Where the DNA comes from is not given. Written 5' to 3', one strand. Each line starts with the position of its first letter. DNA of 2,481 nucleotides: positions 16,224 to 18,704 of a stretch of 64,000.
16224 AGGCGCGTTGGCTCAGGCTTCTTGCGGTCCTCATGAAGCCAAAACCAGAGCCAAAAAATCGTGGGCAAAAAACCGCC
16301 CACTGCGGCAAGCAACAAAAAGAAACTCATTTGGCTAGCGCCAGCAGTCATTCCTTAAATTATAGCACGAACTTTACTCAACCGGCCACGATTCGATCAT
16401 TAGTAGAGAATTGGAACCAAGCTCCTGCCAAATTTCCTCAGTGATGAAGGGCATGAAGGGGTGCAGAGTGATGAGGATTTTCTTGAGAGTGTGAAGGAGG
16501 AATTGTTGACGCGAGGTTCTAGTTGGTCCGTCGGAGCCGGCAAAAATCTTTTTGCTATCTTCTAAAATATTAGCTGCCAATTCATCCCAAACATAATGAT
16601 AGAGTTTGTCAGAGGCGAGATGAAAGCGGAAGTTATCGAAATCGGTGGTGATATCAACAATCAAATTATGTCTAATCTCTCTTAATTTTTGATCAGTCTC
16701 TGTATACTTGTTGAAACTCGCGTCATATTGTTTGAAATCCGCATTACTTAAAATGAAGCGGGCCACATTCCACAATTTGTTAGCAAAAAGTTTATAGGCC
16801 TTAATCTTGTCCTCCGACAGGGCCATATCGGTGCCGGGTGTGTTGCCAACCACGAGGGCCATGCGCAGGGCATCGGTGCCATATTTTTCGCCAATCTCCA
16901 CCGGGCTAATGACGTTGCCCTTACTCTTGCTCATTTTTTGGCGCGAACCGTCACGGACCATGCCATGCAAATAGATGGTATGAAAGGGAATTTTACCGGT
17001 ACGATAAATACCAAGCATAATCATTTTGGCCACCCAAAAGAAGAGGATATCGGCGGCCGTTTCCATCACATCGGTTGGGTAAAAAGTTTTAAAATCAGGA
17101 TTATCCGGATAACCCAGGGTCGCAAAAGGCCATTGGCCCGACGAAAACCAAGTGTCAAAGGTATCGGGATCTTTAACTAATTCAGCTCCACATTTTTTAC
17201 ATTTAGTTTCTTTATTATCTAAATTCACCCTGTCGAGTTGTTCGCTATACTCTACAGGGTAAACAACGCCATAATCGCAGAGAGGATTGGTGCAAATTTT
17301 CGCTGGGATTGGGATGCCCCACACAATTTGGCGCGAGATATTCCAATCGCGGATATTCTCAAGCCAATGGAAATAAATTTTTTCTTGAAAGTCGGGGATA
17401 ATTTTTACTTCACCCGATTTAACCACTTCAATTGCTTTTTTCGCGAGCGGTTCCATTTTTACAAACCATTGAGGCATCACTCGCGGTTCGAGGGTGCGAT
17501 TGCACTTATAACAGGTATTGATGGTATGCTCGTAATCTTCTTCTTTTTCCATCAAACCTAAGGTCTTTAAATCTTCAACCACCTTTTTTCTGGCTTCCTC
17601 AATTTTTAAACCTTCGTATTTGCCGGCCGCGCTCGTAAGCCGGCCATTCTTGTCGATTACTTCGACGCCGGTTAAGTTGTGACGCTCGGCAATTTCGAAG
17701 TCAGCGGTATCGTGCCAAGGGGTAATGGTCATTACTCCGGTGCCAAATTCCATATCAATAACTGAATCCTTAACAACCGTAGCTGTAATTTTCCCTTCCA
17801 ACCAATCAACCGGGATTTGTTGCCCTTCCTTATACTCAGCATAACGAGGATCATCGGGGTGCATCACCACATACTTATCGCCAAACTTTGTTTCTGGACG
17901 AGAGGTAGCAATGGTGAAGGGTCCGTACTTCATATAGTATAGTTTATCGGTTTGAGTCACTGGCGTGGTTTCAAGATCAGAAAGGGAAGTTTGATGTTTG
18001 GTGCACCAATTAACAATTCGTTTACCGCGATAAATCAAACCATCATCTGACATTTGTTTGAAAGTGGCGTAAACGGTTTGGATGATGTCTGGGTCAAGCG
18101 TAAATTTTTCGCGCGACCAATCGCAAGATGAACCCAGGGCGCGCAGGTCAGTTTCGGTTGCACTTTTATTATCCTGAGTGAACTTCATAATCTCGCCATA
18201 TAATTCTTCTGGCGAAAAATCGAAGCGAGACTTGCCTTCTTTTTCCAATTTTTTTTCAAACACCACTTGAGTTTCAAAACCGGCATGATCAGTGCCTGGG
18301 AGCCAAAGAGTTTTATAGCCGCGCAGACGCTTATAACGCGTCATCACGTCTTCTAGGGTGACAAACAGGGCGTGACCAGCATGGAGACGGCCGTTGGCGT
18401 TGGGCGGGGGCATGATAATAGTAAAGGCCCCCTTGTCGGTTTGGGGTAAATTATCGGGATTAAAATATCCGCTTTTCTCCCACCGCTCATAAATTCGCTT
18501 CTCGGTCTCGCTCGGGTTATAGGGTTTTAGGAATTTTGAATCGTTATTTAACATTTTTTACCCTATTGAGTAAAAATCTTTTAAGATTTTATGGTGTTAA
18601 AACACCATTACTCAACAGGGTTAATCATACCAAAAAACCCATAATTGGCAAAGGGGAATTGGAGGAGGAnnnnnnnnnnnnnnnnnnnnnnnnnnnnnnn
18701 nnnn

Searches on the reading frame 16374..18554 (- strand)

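Call 7: search_protein_families(library=pfam, proteins=[window:16374-18554:-], max_evalue=0.001)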
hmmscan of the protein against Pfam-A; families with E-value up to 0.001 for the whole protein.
window:16374-18554:- (726 aa): 5 families
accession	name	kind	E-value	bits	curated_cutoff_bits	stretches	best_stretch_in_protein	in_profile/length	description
PF00133.28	tRNA-synt_1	-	3e-127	425.3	22.7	1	21-579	2-413/414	tRNA synthetases class I (I, L, M and V)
PF08264.19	Anticodon_1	-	7.1e-26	91.3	25.1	1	622-724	2-105/148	Anticodon-binding domain of tRNA ligase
PF09334.17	tRNA-synt_1g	-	2.1e-23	83.2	20.1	3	49-195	6-134/391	tRNA synthetases class I (M)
PF13603.12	tRNA-synt_1_2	-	4.1e-05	23.6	25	0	267-306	107-146/185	Leucyl-tRNA synthetase, editing domain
PF01921.24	tRNA-synt_1f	-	0.00095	18.6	27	0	522-586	266-327/360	tRNA synthetases class I (K)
